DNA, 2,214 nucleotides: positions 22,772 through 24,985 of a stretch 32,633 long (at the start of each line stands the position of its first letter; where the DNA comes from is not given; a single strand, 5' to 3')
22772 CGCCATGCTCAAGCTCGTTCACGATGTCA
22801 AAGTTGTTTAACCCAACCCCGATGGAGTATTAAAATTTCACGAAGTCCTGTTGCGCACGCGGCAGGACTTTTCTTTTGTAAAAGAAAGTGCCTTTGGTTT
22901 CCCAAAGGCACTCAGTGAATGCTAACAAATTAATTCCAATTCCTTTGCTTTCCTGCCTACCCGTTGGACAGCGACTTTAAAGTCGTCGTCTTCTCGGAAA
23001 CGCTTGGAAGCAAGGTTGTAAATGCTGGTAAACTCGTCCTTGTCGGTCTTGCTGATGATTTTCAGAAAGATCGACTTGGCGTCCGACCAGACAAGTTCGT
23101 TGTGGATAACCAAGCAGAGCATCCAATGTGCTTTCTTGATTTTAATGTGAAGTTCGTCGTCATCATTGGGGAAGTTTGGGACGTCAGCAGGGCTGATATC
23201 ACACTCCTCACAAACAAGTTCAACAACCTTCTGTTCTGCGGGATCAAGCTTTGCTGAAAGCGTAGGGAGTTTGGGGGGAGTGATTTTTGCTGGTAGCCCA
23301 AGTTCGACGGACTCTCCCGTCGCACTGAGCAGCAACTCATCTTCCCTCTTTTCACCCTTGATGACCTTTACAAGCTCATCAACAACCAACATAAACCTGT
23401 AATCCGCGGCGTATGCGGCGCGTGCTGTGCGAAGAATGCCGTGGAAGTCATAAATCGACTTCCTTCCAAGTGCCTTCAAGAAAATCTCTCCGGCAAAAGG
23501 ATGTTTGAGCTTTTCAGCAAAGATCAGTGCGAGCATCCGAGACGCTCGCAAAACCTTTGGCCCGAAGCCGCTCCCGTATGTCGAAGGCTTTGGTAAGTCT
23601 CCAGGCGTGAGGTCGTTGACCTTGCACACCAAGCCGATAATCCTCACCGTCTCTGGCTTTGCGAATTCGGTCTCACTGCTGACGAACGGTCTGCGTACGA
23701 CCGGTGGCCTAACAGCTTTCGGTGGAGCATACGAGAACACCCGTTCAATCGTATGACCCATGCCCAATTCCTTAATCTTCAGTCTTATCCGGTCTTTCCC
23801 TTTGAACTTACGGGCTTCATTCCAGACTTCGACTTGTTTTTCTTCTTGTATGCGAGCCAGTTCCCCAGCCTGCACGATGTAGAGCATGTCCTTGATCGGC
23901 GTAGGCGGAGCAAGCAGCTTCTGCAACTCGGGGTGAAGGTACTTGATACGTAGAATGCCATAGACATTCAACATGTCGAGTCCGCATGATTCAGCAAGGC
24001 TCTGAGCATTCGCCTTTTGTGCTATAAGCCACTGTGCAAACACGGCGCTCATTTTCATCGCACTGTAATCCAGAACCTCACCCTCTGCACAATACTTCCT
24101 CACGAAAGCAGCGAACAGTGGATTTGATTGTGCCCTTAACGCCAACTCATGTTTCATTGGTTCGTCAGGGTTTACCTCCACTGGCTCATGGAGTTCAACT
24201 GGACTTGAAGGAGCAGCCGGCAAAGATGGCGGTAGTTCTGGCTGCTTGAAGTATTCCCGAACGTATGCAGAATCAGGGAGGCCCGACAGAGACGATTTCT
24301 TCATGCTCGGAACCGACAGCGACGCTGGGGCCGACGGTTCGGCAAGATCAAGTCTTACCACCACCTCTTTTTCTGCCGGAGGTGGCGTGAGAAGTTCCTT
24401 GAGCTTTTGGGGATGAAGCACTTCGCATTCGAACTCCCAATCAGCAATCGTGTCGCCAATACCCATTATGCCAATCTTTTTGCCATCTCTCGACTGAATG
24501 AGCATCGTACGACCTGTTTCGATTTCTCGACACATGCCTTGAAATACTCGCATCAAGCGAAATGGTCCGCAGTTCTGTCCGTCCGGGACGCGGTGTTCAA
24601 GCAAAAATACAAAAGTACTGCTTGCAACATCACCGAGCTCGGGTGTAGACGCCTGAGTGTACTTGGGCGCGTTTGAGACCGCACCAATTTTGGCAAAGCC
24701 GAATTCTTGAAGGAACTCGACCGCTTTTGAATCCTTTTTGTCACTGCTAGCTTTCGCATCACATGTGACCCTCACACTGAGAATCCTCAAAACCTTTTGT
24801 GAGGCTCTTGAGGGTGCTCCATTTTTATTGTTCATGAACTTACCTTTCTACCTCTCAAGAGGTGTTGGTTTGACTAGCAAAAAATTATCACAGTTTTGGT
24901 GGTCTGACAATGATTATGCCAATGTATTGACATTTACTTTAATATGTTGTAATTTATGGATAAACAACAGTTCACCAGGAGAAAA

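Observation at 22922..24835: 637-aa protein with a ParB-like HTH and two more DnaA-domain-IV-like modules, a possible paralogue set with the sigma-like gene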

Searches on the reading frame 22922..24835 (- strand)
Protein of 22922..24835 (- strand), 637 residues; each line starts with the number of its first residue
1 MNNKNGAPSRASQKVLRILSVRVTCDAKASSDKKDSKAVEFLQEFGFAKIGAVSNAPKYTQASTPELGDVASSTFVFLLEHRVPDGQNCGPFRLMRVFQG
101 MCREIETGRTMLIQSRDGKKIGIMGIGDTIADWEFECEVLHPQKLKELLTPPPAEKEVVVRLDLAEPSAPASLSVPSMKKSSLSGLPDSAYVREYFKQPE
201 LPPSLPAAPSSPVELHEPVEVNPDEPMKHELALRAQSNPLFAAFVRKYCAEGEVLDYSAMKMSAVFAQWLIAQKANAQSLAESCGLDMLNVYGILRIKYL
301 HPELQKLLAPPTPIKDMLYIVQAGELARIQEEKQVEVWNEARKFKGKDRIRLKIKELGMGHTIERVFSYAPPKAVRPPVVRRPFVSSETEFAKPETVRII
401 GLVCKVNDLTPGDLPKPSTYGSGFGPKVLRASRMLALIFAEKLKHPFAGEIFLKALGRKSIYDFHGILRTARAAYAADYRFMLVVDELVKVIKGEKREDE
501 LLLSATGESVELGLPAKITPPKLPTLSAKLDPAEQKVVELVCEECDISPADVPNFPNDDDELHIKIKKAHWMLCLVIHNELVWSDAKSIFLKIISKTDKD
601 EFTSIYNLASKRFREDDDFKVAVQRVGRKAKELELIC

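Call 5: search_protein_families(library=pfam, proteins=[window:22922-24835:-], max_evalue=10)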
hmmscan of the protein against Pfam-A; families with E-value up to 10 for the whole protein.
window:22922-24835:- (637 aa): 0 families

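Call 6: search_protein_families(library=ncbifam, proteins=[window:22922-24835:-], max_evalue=10)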
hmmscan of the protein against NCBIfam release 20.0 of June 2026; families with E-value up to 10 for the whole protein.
window:22922-24835:- (637 aa): 0 families

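Call 7: find_homologous_proteins(query=window:22922-24835:-, max_evalue=0.001)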
Query window:22922-24835:- (637 aa): 1 proteins with E <= 0.001 among 8000 candidates.
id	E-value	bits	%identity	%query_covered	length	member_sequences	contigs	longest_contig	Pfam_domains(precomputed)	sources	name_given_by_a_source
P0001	0.0e+0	1433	100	100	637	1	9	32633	-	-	-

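Call 10: find_encoding_contigs(protein=window:22922-24835:-, flank=10000, max_places=10)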
Protein window:22922-24835:- (637 aa): 9 contigs read that carry it; 5 places shown.
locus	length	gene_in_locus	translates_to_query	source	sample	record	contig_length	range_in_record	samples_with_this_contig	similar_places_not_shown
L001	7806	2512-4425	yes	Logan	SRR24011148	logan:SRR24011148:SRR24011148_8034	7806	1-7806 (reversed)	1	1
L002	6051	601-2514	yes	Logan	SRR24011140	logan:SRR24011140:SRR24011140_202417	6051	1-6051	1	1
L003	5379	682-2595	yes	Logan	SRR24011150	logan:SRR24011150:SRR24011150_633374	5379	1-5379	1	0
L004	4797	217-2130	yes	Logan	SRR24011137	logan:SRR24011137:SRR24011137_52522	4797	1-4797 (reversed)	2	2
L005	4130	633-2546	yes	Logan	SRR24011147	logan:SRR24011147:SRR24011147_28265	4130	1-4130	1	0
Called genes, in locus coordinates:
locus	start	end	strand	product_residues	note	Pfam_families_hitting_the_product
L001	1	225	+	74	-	?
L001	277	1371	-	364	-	-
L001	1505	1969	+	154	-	-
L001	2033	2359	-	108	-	-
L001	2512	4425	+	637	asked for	-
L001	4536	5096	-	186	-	-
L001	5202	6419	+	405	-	PF07690:MFS_1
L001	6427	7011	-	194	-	PF13482:RNase_H_2, PF10108:DNA_pol_B_exo2 (faint)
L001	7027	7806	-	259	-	?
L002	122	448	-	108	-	-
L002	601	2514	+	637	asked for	-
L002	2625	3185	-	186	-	-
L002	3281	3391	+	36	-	-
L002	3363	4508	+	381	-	PF07690:MFS_1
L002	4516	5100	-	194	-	PF13482:RNase_H_2, PF10108:DNA_pol_B_exo2 (faint)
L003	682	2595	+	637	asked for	-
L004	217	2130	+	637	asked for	-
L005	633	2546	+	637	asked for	-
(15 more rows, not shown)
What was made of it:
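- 22922..24835 (-): Whole gene, 637 aa (stop codon 22922-22924). The identical product is on 9 contigs (call 10).
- Checked: Evidence the gene is expressed: the identical protein is on 9 contigs from at least 5 sequencing runs (call 10).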

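Call 12: search_solved_structures(query=window:22922-24835:-, max_evalue=10, show_alignments=3)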
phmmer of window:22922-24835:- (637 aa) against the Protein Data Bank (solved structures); distinct sequences matched with E-value up to 10: 1.
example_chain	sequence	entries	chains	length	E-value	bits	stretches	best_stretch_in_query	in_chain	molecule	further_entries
3e18_A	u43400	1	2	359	0.95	11.1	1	94-180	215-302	oxidoreductase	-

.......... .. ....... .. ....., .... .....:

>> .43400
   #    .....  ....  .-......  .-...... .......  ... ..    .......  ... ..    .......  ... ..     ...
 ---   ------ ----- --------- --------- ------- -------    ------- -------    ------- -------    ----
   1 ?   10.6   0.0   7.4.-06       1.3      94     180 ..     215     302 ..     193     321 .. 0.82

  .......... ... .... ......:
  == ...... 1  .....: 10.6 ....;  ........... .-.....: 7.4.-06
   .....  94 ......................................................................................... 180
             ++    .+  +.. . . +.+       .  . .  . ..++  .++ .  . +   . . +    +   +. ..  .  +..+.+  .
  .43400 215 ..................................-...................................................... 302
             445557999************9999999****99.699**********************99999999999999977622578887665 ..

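Call 14: search_protein_representatives(protein=window:22922-24835:-)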
Query: 637 residues. Proteins with E-value up to 0.001 (for the whole library): 43; up to 1e-10: 11; up to 1e-30: 2. The best 43 are listed.
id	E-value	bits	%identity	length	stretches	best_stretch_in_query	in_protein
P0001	0.0e+00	1433.3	100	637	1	1-637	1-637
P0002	4.8e-67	243.3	48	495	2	218-383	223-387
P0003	3.0e-24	102.0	34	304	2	13-157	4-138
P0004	3.7e-14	68.6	38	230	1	8-154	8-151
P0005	1.7e-13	66.5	28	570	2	242-382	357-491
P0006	4.2e-13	65.2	32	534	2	1-209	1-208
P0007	5.2e-13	64.8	30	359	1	9-346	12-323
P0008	8.0e-13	64.2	32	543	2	1-143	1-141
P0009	2.3e-12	62.7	31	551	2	278-365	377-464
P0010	1.9e-11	59.7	31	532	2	1-143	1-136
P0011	7.7e-11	57.7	26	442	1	90-345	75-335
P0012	6.4e-10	54.6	35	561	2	277-362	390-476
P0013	3.2e-08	49.0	38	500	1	4-133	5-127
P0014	3.8e-08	48.8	27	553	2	278-363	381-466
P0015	1.3e-07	47.0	31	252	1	241-368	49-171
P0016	1.6e-07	46.7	35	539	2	12-143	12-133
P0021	2.3e-06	42.9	27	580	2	256-357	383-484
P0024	1.3e-05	40.4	33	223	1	5-143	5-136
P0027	1.8e-05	40.0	31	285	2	6-141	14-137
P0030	2.9e-05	39.3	32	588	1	3-167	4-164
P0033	5.4e-05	38.4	32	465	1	1-179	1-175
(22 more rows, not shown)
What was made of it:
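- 22922..24835 (-): 43 relatives were found in the exhaustive HMMER scan (call 14).
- Family and ParB link: 43 relatives were found (call 14).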

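Call 18: search_protein_families(library=pfam, alignment_id=A1, max_evalue=0.01)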
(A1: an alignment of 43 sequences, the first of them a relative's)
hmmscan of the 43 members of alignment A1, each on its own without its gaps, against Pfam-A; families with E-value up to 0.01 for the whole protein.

A. member 1, P0001 (637 aa): 0 families

B. families by the number of members that match (of 43 scanned): 5 families
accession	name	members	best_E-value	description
PF02195.25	ParB_N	18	3.1e-17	ParB N-terminal domain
PF17762.8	HTH_ParB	11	6.3e-07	ParB HTH domain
PF13384.12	HTH_23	2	0.0048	Homeodomain-like domain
PF08299.17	Bac_DnaA_C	1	1.5e-05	Bacterial dnaA protein helix-turn-helix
PF13518.12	HTH_28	1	0.0064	Helix-turn-helix domain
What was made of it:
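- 23681..24010 (-): ParB-type HTH domain, aa 276-385 (basic, pI 9.8). Matches relatives carrying PF17762/PF02195 at library-wide E 1e-13 to 1e-5 (calls 14, 18).
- On ParB/Spo0J CTPase superfamily: 18 relatives do have ParB_N (call 18). However, aa 242-382 match relatives that carry PF17762/PF02195 at library-wide E 1e-13 to 1e-5 (calls 14, 18).
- ParB_N is present in 18 members, HTH_ParB in 11 and Bac_DnaA_C in 1 (call 18).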

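Call 22: search_protein_families(library=pfam, proteins=[P0013, P0024, P0027], max_evalue=10)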
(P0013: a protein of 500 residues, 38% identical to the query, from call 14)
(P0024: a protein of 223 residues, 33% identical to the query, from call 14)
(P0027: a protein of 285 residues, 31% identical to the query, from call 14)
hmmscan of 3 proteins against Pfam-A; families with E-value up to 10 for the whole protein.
P0013 (500 aa): 0 families

P0024 (223 aa): 0 families

P0027 (285 aa): 0 families

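Call 46: find_homologous_proteins(query=A1, max_evalue=0.001)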
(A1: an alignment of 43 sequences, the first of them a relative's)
Query A1 (43 sequences) (637 aa, profile of the alignment): 2 proteins with E <= 0.001 among 8000 candidates.
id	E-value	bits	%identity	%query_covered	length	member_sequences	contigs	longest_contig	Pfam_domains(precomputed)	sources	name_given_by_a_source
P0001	3.4e-93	331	100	100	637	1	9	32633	-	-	-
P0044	7.1e-9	53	39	5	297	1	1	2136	PF17762.9,PF02195.27,PF07506.18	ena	-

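Call 51: search_protein_families(library=phrogs, proteins=[window:22922-24835:-, P0009, P0033], max_evalue=0.01)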
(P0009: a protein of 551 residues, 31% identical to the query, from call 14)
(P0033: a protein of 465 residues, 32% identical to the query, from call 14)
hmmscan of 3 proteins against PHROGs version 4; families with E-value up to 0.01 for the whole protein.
window:22922-24835:- (637 aa): 0 families

P0009 (551 aa): 11 families
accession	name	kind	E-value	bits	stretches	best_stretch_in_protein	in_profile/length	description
phrog_4715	-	DNA, RNA and nucleotide metabolism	5.8e-20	72.2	1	268-472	158-376/630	ParB-like partition protein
phrog_3264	-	DNA, RNA and nucleotide metabolism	3.6e-15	57.4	1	264-404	55-192/337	ParB-like partition protein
phrog_1033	-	DNA, RNA and nucleotide metabolism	1.7e-10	42.2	1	271-405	48-184/334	ParB-like partition protein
phrog_6218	-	DNA, RNA and nucleotide metabolism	3.2e-07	30.8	1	281-404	27-149/506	ParB-like partition protein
phrog_1146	-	DNA, RNA and nucleotide metabolism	1.4e-05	25.4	1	277-394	91-202/342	ParB-like partition protein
phrog_8071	-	DNA, RNA and nucleotide metabolism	8.2e-05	23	1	279-372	27-112/389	ParB-like partition protein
phrog_18726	-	unknown function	9.3e-05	22.3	1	348-452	124-224/572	-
phrog_3951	-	unknown function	0.00063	20.3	1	276-505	39-246/301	-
phrog_723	-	DNA, RNA and nucleotide metabolism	0.0058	17.5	0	281-329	33-80/223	ParB-like partition protein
phrog_2159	-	DNA, RNA and nucleotide metabolism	0.0077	16.6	1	279-396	82-203/365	ParB-like partition protein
phrog_498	-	other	0.0082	15.7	0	279-342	56-115/633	DNA methyltransferase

P0033 (465 aa): 0 families

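Call 61: find_encoding_contigs(protein=P0009, flank=10000, max_places=4)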
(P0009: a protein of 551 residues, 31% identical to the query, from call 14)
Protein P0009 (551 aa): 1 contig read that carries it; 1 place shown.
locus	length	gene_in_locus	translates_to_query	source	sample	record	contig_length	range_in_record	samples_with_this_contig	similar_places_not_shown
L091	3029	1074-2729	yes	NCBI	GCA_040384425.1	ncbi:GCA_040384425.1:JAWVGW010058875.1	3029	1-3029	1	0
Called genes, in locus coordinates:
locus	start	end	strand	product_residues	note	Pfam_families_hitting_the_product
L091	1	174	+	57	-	?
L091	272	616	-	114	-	-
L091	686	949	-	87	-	-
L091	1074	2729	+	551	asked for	PF02195:ParB_N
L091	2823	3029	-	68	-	?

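Call 66: find_encoding_contigs(protein=P0003, flank=10000, max_places=4)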
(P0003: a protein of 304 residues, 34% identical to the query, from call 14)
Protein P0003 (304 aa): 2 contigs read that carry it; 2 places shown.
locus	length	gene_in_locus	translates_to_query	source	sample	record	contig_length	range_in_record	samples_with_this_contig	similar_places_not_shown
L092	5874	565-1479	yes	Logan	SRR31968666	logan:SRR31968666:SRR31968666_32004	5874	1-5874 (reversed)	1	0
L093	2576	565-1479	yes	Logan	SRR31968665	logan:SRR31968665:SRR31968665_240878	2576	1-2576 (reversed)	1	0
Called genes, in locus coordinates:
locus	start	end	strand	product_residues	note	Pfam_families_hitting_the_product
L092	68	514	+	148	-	-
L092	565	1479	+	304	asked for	-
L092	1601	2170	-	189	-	-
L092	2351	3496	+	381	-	PF07690:MFS_1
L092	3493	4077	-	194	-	PF13482:RNase_H_2, PF10108:DNA_pol_B_exo2 (faint)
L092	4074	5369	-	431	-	PF13393:tRNA-synt_His, PF00587:tRNA-synt_2b, PF03129:HGTP_anticodon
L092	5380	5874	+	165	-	?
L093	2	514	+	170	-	?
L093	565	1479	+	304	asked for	-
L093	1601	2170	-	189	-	-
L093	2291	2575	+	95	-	?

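Call 68: find_encoding_contigs(protein=P0006, flank=10000, max_places=4)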
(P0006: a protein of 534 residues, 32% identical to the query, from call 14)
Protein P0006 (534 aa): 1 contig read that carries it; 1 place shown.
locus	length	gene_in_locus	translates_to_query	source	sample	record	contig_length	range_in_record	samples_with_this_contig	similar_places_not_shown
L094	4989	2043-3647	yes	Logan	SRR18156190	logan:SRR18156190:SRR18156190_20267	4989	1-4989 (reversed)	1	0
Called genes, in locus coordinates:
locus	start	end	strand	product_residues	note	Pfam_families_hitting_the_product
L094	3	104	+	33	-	?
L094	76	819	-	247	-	PF01522:Polysacc_deac_1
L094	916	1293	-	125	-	PF01261:AP_endonuc_2 (weak)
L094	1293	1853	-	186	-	-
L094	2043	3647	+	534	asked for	PF02195:ParB_N, PF17762:HTH_ParB (weak)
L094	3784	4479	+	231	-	PF00165:HTH_AraC (weak), PF12833:HTH_18, PF00165:HTH_AraC, PF12833:HTH_18 (weak)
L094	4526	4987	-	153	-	?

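Call 72: find_encoding_contigs(protein=P0033, flank=10000, max_places=3)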
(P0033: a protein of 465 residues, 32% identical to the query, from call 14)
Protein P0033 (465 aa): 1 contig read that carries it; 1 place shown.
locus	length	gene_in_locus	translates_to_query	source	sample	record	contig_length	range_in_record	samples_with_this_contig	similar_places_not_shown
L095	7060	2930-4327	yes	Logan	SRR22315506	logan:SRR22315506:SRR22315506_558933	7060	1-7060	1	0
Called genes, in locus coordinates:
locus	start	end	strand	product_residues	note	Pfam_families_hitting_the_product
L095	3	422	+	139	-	?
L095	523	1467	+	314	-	PF03724:META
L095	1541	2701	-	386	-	-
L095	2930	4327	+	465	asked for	PF08299:Bac_DnaA_C (faint)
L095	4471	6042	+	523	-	PF02518:HATPase_c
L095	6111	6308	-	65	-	PF00313:CSD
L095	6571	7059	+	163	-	?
